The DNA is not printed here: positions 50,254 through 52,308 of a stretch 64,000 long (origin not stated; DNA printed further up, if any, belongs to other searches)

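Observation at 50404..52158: Unusual fusion: pentapeptide-repeat domain plus BspA-type leucine-rich repeats in one 584-aa protein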

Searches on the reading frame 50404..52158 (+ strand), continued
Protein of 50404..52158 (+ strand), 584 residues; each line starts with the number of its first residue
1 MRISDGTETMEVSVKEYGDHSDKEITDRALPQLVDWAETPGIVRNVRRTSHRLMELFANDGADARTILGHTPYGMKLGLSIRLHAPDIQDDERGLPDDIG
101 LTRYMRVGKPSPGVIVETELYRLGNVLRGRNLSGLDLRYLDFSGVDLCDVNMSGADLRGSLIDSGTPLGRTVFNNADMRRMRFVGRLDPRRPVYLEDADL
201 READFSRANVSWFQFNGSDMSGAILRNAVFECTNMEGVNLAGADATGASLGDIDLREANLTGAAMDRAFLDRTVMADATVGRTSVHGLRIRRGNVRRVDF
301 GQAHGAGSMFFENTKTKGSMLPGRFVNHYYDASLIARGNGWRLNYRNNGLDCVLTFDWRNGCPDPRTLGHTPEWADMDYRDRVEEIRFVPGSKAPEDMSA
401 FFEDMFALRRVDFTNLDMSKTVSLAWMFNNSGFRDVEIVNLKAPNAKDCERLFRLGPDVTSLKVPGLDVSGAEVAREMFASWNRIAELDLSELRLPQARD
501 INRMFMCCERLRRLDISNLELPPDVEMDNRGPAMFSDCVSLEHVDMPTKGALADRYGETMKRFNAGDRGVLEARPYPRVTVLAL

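Call 12: find_encoding_contigs(protein=P0097, flank=10000, max_places=4)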
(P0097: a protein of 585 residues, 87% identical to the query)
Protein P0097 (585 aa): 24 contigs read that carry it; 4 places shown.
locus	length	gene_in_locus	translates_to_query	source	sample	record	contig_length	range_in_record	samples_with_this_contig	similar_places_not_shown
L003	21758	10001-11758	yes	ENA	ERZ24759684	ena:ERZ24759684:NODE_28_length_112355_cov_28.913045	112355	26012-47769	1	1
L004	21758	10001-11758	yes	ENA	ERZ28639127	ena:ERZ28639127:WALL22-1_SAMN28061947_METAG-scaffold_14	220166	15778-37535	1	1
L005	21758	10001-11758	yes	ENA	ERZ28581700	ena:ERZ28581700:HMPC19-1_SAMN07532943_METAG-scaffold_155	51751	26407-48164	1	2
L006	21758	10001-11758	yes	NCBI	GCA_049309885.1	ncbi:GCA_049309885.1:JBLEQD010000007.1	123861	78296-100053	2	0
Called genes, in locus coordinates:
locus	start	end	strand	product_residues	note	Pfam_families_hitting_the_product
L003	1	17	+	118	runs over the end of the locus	-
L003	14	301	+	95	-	-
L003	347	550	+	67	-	-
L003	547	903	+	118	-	-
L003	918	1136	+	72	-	-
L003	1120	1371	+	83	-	-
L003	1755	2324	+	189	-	-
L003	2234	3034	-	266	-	-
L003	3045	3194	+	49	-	-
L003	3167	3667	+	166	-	PF12844:HTH_19 (weak), PF01381:HTH_3, PF13560:HTH_31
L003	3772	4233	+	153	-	-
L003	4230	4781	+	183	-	-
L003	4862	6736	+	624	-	PF20597:pAdhesive_15, PF09479:Flg_new (faint)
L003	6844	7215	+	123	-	-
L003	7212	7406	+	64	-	-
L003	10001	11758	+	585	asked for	PF00805:Pentapeptide (weak), PF13599:Pentapeptide_4 (faint), PF13576:Pentapeptide_3 (faint), PF00805:Pentapeptide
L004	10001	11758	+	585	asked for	PF00805:Pentapeptide (weak), PF13599:Pentapeptide_4 (faint), PF13576:Pentapeptide_3 (faint), PF00805:Pentapeptide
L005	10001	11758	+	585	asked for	PF00805:Pentapeptide (weak), PF13599:Pentapeptide_4 (faint), PF13576:Pentapeptide_3 (faint), PF00805:Pentapeptide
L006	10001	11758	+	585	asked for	PF00805:Pentapeptide (weak), PF13599:Pentapeptide_4 (faint), PF13576:Pentapeptide_3 (faint), PF00805:Pentapeptide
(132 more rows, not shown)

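Call 24: search_dna_similar(query=window:50404-52158:+, collection=plasmids, mode=protein, max_rows=30)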
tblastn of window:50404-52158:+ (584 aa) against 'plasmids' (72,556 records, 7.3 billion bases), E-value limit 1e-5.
Records with a match: 165; places in all: 257; records where one place covers at least 80% of the query: 0.
Best place of each record, by identity: <60% 165.
By first word of the organism name: Azospirillum 30; Salmonella 25; Nostoc 16; Enterococcus 13; Acaryochloris 8; Streptomyces 7; Rhodococcus 6; Allocoleopsis 3; Trichormus 2; Ralstonia 2; and 44 more.
By predicted mobility (MOB-suite, as given by PLSDB): non-mobilizable 115; mobilizable 33; conjugative 17.
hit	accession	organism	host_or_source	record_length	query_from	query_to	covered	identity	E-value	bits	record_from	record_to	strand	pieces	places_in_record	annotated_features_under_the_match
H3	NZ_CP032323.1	Azospirillum argentinense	soil sample,Agricultural field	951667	125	498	64%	25.3%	6e-8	64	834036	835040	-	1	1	pentapeptide repeat-containing protein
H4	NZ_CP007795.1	Azospirillum argentinense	Triticum aestivum L.,Root,wheat ...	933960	125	508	66%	24.6%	5e-8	64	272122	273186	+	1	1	pentapeptide repeat-containing protein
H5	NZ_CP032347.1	Azospirillum brasilense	soil sample,Agricultural field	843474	125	474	60%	24.8%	1e-7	63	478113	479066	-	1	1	pentapeptide repeat-containing protein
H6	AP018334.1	Nostoc commune HK-02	-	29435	105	413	53%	26.3%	1e-8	66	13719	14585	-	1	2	pentapeptide repeat protein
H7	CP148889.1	Salmonella enterica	-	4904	131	430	51%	26.3%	2e-7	62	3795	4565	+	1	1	pentapeptide repeat-containing protein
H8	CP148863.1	Salmonella enterica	Dog,single cell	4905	131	430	51%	26.3%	2e-7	62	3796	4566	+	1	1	pentapeptide repeat-containing protein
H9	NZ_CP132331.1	Bordetella bronchiseptica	swine,lungs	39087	83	326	42%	27.8%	6e-10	70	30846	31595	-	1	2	pentapeptide repeat-containing protein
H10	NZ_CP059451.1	Azospirillum brasilense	Prokaryotes,soil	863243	137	402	46%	25.5%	3e-7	61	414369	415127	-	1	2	pentapeptide repeat-containing protein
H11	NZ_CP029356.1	Azospirillum thermophilum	cell culture,hot spring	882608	110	324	37%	30.7%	4e-7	61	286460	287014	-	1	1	pentapeptide repeat-containing protein | hypothetical protein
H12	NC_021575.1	Trichormus variabilis ATCC 29413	-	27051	121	320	34%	32.1%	1e-13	82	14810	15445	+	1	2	pentapeptide repeat-containing protein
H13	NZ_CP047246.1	Trichormus variabilis 0441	cell culture,thermal spring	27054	121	320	34%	32.1%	1e-13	82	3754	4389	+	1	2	pentapeptide repeat-containing protein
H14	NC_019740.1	Allocoleopsis franciscana PCC 7113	-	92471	127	384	44%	24.6%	5e-6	57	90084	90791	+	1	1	pentapeptide repeat-containing protein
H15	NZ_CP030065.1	Halorubrum sp. PV6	salt water,water sample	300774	127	331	35%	30.8%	1e-5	57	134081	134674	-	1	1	pentapeptide repeat-containing protein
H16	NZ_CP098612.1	Phormidium yuhuli AB48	Cell culture,Photobioreactor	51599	80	299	38%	27.7%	2e-9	69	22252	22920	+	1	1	pentapeptide repeat-containing protein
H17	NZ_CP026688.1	Nostoc sp. 'Peltigera membranacea cyanobiont' N6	Lichen thallus,Peltigera membranacea ...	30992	127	326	34%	30.3%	1e-10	73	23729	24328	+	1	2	pentapeptide repeat-containing protein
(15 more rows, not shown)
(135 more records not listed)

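Call 26: search_protein_representatives(protein=window:50404-52158:+)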
Query: 584 residues. Proteins with E-value up to 0.001 (for the whole library): 48219; up to 1e-10: 7905; up to 1e-30: 380. The best 150 are listed.
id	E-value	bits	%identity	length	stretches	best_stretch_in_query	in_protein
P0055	0.0e+00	1184.9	90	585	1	1-584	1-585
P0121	1.6e-117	410.2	28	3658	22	388-547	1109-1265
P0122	6.8e-97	342.1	78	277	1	15-215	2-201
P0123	8.9e-94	331.8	26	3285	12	351-545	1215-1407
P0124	1.4e-93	331.2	79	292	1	1-196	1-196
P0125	6.3e-90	319.1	25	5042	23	395-530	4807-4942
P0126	4.3e-86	306.4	33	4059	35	135-283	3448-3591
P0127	2.1e-82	294.2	27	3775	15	396-529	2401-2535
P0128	8.1e-81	289.0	44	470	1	1-452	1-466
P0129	1.9e-76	274.6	81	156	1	1-156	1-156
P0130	2.0e-76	274.5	87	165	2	1-103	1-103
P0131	1.8e-73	264.7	27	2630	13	396-521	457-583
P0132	2.1e-72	261.2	25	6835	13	393-531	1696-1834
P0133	3.7e-70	253.8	28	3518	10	397-546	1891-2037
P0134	4.5e-66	240.3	26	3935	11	396-546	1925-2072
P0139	2.0e-63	231.6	28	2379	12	375-548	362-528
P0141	9.8e-62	226.0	37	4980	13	127-286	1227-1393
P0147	9.5e-59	216.1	30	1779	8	380-546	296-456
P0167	2.7e-53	198.1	33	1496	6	382-551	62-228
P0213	5.4e-46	174.0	37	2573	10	126-277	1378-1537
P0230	1.0e-42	163.2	33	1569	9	128-265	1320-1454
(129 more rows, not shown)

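Call 32: find_related_loci(query=window:50404-52155:+, collection=genome_contigs, flank=10000)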
Query window:50404-52155:+ (584 aa) in genome_contigs; peptide patterns used: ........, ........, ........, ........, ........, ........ (x = any residue, [..] = any of these).
89 stretches matched a pattern, but none encodes a relative of the query by tblastn (E <= 1e-3).

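Call 33: find_related_loci(query=A1, collection=genome_contigs, flank=10000)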
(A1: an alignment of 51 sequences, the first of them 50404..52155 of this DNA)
Query A1 (584 aa) in genome_contigs; peptide patterns used: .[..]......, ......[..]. (x = any residue, [..] = any of these).
88 stretches matched a pattern, but none encodes a relative of the query by tblastn (E <= 1e-3).

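Call 35: find_encoding_contigs(protein=P0050, flank=10000, max_places=2)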
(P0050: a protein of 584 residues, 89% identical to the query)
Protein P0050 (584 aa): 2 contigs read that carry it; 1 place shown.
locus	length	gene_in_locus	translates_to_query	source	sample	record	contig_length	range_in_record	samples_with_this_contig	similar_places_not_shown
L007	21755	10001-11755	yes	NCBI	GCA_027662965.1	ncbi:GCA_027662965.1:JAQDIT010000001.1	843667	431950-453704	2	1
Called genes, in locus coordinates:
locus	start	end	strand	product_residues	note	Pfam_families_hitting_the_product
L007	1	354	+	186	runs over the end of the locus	-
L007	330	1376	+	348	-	PF14243:R2K_3 (weak)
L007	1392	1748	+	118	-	-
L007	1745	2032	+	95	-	-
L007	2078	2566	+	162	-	-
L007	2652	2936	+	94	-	-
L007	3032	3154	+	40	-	-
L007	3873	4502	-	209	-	-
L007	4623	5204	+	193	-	-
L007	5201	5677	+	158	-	PF01381:HTH_3, PF12844:HTH_19 (weak), PF13560:HTH_31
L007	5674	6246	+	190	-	-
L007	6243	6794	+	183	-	-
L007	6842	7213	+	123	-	-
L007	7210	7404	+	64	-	-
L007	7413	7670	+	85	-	-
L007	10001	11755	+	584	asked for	PF00805:Pentapeptide (weak), PF13599:Pentapeptide_4 (faint), PF13576:Pentapeptide_3 (faint), PF00805:Pentapeptide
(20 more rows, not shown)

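Call 39: predict_structure(alignment_id=A1)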
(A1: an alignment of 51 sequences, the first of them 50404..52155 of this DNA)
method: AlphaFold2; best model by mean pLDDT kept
length: 584 residues; sequences in the alignment: 51
mean_pLDDT: 55.2   pTM: 0.43
mean pLDDT of the five models: 55.2, 50.0, 49.4, 46.4, 42.6
residues with pLDDT >= 90: 1; 70-90: 189; 50-70: 163; < 50: 231
segments of 3 or more residues with pLDDT < 50: 1-124, 209-214, 289-350, 364-378, 528-532, 572-584
pLDDT, mean of each block of 10 residues (from residue 1): 30 27 26 24 39 42 31 26 27 24 24 30 55 68 71 77 69 80 60 73 64 50 72 60 72 63 64 54 49 39 31 24 23 26 33 62 45 44 75 75 80 87 76 84 77 74 81 67 71 63 66 76 57 58 77 74 69 40 36
secondary structure, 60 per line:
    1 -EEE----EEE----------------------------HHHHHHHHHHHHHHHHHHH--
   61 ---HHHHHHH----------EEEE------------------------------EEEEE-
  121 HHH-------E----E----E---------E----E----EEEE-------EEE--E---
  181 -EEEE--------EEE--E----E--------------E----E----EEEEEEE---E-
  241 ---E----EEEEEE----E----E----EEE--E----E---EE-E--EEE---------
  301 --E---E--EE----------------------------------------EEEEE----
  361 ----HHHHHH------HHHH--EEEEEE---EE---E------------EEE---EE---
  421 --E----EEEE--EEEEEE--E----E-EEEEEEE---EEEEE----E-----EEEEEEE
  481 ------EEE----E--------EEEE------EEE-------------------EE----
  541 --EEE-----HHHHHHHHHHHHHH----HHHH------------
elements in order: E2-4 E9-11 H40-58 H64-70 E81-84 E115-119 E161-164 E172-174 E182-185 E194-196 E229-235 E249-254 E269-271 E289-291 E352-356 H365-370 H377-380 E383-388 E410-412 E428-431 E434-439 E449-455 E459-463 E474-480 E487-489 E503-506 E513-515 E543-545 H551-564 H569-572
